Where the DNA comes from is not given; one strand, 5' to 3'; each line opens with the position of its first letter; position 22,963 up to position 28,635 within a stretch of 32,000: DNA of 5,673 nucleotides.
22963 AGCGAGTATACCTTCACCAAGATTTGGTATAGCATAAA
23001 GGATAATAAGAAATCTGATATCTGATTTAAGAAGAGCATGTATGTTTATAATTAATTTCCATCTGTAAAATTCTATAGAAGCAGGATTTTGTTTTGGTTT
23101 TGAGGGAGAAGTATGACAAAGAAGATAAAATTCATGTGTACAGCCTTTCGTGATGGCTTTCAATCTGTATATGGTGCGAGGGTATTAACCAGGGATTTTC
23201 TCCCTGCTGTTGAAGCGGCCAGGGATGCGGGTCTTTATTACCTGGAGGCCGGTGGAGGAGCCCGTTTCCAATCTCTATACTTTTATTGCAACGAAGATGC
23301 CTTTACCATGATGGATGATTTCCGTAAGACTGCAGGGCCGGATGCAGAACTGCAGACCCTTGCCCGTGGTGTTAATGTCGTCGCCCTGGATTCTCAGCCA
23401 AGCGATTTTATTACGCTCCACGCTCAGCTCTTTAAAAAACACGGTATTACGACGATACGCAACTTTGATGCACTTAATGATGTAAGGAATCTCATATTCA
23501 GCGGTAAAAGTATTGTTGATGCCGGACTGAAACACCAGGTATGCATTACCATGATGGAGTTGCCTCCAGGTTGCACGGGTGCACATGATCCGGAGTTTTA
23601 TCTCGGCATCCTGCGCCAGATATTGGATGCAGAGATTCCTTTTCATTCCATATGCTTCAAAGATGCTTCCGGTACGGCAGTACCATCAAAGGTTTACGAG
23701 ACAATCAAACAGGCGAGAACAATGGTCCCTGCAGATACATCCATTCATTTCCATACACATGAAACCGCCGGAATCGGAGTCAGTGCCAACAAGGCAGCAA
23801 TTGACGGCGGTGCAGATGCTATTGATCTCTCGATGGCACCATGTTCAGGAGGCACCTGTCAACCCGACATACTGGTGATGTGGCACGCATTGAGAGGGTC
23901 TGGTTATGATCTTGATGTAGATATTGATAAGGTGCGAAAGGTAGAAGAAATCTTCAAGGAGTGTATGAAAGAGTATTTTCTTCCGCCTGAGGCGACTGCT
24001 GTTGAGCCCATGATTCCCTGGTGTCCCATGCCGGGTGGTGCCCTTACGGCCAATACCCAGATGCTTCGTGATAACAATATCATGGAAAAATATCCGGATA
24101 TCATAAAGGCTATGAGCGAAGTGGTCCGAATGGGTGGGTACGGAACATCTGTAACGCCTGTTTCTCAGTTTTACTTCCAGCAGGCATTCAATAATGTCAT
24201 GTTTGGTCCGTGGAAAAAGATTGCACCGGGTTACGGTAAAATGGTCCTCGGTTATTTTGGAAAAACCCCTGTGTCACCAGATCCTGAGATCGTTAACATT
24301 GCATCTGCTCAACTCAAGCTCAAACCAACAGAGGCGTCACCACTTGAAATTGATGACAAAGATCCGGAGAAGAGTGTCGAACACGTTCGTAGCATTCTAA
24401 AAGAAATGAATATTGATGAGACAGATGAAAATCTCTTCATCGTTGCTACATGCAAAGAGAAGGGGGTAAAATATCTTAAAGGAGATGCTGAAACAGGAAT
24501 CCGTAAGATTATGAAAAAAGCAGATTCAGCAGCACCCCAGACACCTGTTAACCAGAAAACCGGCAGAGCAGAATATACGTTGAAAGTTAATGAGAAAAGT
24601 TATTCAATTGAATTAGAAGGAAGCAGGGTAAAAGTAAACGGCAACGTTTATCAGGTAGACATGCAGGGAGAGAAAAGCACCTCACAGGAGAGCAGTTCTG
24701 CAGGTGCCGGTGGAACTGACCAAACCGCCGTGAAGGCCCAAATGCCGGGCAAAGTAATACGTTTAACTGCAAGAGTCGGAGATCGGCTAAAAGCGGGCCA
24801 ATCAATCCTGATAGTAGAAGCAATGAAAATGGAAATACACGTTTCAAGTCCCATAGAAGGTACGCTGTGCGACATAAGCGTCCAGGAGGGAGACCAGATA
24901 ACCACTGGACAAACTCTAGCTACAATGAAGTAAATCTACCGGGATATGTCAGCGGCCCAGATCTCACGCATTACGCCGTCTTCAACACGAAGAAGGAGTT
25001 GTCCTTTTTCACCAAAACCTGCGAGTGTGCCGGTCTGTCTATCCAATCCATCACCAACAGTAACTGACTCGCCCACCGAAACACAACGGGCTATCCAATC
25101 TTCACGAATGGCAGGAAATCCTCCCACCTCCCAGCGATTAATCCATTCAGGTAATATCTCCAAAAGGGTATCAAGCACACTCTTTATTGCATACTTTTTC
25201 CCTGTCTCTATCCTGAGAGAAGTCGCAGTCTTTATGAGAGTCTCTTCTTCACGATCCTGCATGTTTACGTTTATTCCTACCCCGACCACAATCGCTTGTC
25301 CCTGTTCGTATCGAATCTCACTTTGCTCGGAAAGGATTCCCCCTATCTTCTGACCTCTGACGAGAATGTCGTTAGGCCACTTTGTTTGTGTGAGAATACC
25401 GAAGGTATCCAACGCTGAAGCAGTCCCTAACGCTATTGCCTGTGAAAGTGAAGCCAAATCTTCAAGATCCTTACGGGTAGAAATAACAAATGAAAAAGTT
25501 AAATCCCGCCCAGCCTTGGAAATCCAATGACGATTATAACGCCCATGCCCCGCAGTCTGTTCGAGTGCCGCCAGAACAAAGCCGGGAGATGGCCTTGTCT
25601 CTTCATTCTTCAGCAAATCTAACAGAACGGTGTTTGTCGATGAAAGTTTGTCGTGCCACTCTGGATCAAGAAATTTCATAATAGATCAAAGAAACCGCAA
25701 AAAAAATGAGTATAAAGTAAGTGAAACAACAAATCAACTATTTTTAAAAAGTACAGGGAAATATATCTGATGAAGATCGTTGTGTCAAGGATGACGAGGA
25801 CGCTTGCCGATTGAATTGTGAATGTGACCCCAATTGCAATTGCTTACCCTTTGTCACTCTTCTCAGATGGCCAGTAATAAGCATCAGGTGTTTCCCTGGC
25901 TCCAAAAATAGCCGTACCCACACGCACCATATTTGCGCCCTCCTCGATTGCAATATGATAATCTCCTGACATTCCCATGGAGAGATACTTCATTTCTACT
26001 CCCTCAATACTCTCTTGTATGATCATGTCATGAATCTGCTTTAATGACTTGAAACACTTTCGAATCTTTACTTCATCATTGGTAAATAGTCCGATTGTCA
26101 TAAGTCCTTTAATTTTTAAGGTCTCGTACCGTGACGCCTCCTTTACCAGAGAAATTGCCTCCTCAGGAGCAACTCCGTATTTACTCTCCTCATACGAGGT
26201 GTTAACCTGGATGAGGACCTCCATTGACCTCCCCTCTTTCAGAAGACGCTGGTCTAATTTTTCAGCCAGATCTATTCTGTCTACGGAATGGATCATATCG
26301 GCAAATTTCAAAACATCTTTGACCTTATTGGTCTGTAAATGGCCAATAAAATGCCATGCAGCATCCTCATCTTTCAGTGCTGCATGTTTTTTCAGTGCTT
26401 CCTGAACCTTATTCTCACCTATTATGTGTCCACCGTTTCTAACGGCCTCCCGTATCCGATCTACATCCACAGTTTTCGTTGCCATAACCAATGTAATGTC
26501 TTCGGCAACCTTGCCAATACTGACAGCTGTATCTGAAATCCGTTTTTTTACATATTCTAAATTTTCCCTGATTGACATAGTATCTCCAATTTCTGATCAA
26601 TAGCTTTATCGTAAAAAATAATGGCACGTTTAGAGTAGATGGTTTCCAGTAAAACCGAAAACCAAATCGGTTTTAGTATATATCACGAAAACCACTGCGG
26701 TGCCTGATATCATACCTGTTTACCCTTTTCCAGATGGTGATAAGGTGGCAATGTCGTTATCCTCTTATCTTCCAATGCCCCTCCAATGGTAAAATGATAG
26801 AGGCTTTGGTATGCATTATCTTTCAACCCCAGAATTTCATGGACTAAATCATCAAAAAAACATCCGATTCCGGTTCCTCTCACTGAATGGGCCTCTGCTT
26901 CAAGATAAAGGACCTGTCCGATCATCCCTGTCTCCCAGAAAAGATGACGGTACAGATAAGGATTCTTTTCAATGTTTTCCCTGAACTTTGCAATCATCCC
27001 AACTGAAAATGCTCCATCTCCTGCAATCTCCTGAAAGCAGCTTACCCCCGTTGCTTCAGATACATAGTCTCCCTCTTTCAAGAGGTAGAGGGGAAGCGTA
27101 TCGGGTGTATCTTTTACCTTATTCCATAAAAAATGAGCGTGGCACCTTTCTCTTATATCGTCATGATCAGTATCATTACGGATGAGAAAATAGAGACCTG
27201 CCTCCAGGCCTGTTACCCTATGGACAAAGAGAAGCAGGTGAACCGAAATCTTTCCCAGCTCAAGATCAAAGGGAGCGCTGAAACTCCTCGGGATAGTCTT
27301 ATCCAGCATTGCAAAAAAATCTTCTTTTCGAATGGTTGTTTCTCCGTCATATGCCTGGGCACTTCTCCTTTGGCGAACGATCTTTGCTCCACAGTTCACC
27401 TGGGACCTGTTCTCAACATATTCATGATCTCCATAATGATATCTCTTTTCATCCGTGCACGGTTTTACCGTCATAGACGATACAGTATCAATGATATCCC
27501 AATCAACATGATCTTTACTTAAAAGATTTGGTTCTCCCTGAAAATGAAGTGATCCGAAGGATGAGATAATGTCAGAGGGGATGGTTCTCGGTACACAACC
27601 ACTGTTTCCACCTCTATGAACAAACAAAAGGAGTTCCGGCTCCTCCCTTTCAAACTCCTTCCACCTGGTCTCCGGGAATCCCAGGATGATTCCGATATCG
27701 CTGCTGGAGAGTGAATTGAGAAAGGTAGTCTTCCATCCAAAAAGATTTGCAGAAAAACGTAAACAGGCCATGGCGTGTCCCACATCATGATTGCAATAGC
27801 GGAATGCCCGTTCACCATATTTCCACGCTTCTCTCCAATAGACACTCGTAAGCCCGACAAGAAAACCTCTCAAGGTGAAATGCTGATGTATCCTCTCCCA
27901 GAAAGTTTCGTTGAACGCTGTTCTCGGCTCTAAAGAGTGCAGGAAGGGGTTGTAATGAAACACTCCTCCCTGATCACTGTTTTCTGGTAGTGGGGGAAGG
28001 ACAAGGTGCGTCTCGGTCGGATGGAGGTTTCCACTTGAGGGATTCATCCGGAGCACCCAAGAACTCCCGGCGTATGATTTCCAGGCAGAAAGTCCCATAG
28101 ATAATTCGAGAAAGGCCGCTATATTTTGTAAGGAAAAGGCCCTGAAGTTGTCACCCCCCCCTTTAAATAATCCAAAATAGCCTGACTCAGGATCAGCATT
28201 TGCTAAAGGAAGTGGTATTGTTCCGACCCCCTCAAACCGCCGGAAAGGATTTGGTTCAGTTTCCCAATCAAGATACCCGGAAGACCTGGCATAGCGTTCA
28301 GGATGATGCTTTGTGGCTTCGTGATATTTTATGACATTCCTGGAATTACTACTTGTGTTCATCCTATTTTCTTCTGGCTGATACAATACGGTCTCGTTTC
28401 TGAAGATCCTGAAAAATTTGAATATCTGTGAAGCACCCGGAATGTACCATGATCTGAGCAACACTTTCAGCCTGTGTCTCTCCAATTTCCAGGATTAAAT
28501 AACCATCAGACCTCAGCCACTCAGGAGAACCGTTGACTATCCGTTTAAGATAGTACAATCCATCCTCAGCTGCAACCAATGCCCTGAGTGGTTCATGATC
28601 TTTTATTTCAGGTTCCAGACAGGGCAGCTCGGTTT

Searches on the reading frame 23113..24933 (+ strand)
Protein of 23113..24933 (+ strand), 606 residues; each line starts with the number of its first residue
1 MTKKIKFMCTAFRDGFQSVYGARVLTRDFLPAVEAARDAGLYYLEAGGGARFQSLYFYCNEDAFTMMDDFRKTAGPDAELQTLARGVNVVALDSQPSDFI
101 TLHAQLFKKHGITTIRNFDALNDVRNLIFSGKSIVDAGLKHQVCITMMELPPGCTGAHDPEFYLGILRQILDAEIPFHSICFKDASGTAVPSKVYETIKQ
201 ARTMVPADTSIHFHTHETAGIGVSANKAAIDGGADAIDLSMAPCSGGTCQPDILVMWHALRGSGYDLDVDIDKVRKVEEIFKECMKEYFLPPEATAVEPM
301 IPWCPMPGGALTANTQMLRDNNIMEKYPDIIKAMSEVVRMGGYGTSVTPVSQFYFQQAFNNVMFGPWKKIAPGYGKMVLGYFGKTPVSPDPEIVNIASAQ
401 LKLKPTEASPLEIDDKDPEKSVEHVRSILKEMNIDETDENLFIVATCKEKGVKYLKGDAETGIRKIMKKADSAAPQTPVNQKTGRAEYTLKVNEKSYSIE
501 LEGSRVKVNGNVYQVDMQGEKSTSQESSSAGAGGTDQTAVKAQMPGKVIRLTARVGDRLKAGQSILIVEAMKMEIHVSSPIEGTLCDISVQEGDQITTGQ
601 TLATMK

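Call 10: search_protein_families(library=pfam, proteins=[window:23113-24933:+])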
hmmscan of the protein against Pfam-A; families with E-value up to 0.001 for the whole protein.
window:23113-24933:+ (606 aa): 5 families
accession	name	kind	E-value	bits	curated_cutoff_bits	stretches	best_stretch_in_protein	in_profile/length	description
PF02436.23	PYC_OADA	-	7.3e-30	104.6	27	1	305-498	5-198/201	Conserved carboxylase domain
PF00364.28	Biotin_lipoyl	-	1.8e-16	60.2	22.1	1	540-605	3-73/73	Biotin-requiring enzyme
PF00682.25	HMGL-like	-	4.9e-11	42.9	29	1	149-279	130-258/260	HMGL-like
PF13533.13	Biotin_lipoyl_2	-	8.3e-06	26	29.8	1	577-605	3-31/32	Biotin-lipoyl like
PF16576.10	HlyD_D23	-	0.0006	19.6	30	0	571-605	105-139/214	Barrel-sandwich domain of CusB or HlyD membrane-fusion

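Call 39: search_protein_families(library=ncbifam, proteins=[window:23113-24933:+], max_evalue=0.001)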
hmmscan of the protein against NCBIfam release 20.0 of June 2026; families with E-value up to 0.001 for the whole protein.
window:23113-24933:+ (606 aa): 36 families (the best 25 are shown)
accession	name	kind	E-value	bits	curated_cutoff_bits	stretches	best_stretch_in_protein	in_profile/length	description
NF006761.0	PRK09282.1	domain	1.5e-93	314.3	402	1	3-605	2-589/591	pyruvate carboxylase subunit B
TIGR01108.1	oadA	equivalog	8.4e-92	308.5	756.5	1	11-602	5-582/582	sodium-extruding oxaloacetate decarboxylase subunit alpha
NF010643.0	PRK14040.1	subfamily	2e-72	244.5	892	1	2-605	4-594/595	oxaloacetate decarboxylase subunit alpha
NF009554.0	PRK12999.1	equivalog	5.7e-72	243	965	1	3-605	532-1145/1147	pyruvate carboxylase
NF010644.0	PRK14041.1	equivalog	1.4e-67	228.3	734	1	4-463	2-445/467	pyruvate carboxylase subunit B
TIGR01235.1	pyruv_carbox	equivalog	2.6e-64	217.3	1114.45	2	3-352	529-877/1143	pyruvate carboxylase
NF008985.0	PRK12331.1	equivalog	1.1e-63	215.5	718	1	3-395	2-389/465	oxaloacetate decarboxylase subunit alpha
NF008984.0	PRK12330.1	equivalog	1.6e-61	208.7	827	1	2-508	3-494/500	methylmalonyl-CoA carboxytransferase subunit 5S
NF010645.0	PRK14042.1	equivalog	3.8e-55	187.7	1182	1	10-603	9-591/596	pyruvate carboxylase subunit B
NF009231.0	PRK12581.1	equivalog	5.2e-49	167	954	1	1-400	9-405/468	oxaloacetate decarboxylase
NF004173.0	PRK05641.1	equivalog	1.6e-19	70.9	199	1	488-603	25-150/153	putative acetyl-CoA carboxylase biotin carboxyl carrier protein subunit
TIGR02712.1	urea_carbox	equivalog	3.1e-15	55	1303.85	1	520-605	1111-1200/1201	urea carboxylase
NF006079.0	PRK08225.1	equivalog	6.8e-15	54.9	95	1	538-604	2-68/70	acetyl-CoA carboxylase biotin carboxyl carrier protein subunit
NF004547.1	PRK05889.1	equivalog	3.4e-14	52.8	75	1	539-605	4-70/71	biotin/lipoyl-binding carrier protein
NF005117.0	PRK06549.1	equivalog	1.7e-13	51.3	159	1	520-605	46-129/130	acetyl-CoA carboxylase biotin carboxyl carrier protein subunit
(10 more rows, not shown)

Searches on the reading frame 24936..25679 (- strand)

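Call 73: search_protein_families(library=pfam, proteins=[window:24936-25679:-], max_evalue=0.00001)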
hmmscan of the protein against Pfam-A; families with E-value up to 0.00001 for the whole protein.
window:24936-25679:- (247 aa): 2 families
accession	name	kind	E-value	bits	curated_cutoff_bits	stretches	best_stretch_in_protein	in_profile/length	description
PF03099.24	BPL_LplA_LipB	-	1.2e-19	71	21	1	12-137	5-133/133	Biotin/lipoate A/B protein ligase family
PF16917.10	BPL_LplA_LipB_2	-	8.6e-10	38.9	27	1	54-196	36-182/183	Biotin/lipoate A/B protein ligase family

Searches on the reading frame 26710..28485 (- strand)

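Call 73: search_protein_families(library=pfam, proteins=[window:26710-28485:-], max_evalue=0.00001)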
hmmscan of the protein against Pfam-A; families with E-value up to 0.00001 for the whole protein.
window:26710-28485:- (591 aa): 1 family
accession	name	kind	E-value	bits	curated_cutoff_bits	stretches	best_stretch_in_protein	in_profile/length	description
PF00881.29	Nitroreductase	-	1.2e-08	35.7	23.5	0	370-568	1-166/167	Nitroreductase family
